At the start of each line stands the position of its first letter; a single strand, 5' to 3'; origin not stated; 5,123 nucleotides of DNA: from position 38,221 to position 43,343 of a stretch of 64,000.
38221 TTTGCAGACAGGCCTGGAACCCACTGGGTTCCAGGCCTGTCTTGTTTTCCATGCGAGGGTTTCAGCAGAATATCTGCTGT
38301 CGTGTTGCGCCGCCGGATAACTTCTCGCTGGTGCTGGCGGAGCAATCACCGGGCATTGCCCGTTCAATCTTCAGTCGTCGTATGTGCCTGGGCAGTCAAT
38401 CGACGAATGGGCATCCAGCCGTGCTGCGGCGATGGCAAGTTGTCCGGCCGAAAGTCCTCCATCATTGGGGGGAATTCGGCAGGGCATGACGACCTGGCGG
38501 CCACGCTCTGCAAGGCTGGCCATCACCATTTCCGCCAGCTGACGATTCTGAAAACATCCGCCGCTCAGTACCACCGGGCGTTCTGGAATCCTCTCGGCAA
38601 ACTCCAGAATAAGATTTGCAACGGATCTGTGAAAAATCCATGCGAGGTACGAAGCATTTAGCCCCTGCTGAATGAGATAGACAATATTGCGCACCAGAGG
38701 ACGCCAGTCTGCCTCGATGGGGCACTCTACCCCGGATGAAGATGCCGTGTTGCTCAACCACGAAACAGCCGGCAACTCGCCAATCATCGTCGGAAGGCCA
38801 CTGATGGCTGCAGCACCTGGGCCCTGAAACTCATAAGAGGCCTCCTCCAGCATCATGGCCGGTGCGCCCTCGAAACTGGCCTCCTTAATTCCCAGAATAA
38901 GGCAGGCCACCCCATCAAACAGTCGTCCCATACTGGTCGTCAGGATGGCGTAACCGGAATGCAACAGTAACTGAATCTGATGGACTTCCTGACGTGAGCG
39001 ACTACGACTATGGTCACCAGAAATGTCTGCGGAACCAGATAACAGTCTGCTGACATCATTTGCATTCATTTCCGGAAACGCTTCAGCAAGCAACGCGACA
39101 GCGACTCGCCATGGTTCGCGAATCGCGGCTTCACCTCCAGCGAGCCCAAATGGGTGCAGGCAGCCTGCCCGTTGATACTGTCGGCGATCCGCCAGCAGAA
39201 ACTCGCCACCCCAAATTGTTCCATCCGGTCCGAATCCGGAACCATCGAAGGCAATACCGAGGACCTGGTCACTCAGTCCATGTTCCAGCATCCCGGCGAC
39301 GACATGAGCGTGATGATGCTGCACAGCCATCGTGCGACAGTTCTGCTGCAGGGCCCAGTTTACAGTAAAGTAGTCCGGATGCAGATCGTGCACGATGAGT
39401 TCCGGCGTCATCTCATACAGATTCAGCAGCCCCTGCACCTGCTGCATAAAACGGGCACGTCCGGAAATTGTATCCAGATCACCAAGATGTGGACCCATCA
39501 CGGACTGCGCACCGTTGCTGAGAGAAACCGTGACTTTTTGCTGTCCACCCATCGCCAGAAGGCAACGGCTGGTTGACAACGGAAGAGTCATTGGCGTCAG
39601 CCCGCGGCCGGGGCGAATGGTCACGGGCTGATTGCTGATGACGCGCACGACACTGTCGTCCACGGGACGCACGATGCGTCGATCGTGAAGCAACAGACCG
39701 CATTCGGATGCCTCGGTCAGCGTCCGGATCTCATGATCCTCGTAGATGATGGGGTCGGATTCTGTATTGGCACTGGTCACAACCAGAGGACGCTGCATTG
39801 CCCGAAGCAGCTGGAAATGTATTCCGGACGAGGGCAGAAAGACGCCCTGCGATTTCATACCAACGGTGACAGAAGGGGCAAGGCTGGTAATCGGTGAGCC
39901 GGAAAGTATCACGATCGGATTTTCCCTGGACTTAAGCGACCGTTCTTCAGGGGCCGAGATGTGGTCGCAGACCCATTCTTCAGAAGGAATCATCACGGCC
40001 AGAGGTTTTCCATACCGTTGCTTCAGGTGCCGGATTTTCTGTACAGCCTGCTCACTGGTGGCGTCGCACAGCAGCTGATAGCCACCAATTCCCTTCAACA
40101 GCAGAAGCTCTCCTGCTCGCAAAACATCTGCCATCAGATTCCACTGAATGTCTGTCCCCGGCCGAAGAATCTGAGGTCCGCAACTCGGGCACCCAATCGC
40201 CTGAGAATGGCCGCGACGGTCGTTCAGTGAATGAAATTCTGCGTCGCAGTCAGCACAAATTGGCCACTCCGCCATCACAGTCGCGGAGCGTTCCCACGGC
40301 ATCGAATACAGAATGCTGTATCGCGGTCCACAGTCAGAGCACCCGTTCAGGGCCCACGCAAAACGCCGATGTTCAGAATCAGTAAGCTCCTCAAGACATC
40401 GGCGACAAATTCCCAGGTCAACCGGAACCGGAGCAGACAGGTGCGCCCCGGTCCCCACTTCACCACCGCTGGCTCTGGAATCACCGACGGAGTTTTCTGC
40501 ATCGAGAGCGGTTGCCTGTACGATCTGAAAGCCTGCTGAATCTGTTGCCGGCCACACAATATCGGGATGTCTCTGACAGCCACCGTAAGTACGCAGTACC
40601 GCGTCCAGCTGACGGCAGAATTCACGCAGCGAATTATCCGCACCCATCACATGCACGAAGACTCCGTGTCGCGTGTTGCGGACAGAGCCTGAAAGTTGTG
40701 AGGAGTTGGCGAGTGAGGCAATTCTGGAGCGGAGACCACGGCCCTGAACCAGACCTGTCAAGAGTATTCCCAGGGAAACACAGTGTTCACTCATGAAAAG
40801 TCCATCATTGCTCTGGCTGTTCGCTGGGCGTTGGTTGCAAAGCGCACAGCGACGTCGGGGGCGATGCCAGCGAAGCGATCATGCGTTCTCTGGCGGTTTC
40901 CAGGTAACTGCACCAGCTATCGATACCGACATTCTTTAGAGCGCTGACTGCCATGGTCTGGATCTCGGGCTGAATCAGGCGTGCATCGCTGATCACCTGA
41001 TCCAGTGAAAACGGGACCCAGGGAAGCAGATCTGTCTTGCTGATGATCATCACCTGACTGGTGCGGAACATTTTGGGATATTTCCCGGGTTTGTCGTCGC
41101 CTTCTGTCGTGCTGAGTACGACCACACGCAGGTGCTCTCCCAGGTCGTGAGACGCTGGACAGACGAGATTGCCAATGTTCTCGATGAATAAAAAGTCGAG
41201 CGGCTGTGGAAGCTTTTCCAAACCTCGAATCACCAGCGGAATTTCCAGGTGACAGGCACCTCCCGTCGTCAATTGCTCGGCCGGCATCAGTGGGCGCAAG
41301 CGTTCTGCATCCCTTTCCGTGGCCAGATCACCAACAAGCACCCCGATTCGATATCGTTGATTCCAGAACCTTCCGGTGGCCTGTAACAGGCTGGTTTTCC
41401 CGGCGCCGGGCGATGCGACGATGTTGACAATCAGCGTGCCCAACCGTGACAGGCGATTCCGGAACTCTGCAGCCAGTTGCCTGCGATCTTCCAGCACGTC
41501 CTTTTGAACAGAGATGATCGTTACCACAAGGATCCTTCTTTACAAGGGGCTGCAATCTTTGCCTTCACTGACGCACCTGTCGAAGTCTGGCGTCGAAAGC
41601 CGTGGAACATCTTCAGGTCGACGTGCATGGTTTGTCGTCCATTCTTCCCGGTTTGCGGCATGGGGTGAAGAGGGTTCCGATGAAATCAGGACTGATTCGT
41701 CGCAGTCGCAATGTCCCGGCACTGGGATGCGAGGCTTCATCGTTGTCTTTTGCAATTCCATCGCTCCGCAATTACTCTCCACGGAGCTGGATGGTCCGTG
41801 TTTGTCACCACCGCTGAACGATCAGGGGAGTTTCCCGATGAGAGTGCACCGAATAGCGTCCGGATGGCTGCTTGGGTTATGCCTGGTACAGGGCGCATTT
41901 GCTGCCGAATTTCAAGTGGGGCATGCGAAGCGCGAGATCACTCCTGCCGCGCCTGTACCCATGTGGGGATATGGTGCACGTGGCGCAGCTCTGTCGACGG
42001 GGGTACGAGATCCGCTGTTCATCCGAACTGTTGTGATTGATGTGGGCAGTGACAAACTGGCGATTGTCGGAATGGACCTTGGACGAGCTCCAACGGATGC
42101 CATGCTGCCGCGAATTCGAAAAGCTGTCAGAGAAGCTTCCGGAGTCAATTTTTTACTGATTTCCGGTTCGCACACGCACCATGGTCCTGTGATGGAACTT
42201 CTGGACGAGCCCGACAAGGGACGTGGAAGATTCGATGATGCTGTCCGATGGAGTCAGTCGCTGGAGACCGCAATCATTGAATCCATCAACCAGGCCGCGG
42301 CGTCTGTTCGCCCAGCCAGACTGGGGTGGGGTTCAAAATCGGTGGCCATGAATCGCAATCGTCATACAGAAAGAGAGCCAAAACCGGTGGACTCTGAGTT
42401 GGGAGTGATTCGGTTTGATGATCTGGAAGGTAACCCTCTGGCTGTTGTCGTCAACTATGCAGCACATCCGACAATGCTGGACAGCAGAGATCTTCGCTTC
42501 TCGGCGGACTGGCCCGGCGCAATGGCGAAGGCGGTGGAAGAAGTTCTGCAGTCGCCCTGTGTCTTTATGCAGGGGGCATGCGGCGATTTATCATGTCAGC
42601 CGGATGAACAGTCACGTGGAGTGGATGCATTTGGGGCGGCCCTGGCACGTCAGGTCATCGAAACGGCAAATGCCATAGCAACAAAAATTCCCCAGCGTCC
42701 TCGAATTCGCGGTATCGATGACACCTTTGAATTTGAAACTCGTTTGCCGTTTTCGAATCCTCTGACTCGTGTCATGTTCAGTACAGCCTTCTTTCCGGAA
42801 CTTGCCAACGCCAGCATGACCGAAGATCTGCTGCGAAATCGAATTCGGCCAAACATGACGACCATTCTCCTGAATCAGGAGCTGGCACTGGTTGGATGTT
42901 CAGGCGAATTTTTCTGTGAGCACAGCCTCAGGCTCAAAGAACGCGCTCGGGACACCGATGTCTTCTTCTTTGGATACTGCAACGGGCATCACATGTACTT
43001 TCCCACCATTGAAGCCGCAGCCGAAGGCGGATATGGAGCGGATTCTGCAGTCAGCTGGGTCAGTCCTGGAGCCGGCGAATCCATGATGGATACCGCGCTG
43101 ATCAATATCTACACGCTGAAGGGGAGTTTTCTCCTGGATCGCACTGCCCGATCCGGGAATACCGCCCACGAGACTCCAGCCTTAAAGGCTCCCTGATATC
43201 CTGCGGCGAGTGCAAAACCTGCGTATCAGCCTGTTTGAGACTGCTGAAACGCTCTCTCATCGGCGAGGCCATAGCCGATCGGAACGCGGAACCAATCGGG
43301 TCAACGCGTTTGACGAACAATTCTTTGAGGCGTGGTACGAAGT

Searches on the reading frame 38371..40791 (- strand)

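Call 55: search_protein_families(library=pfam, proteins=[window:38371-40791:-], max_evalue=0.001)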
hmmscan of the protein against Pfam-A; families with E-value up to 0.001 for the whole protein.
window:38371-40791:- (806 aa): 5 families
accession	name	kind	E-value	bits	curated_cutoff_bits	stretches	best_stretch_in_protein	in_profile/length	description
PF22521.2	HypF_C_2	-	1.5e-62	212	27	1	512-784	1-241/241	Carbamoyltransferase, Kae1-like Domain, second subdomain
PF01300.24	Sua5_yciO_yrdC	-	3.6e-36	124.7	25.1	1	223-395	2-178/178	Telomere recombination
PF17788.7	HypF_C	-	3.9e-28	98.5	23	1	408-503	3-99/99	HypF Kae1-like domain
PF07503.17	zf-HYPF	-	1.4e-19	70.1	23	2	128-161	1-34/34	HypF finger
PF00708.24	Acylphosphatase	-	3.7e-09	37.2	22.5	1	9-64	3-59/85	Acylphosphatase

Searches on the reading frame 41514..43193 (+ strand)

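Call 55: search_protein_families(library=pfam, proteins=[window:41514-43193:+], max_evalue=0.001)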
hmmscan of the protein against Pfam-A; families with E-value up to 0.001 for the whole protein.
window:41514-43193:+ (560 aa): 1 family
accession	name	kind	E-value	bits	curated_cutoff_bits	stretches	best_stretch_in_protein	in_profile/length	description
PF04734.18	Ceramidase_alk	-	2.4e-11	43.4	32.1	1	133-347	1-232/509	Neutral/alkaline non-lysosomal ceramidase, N-terminal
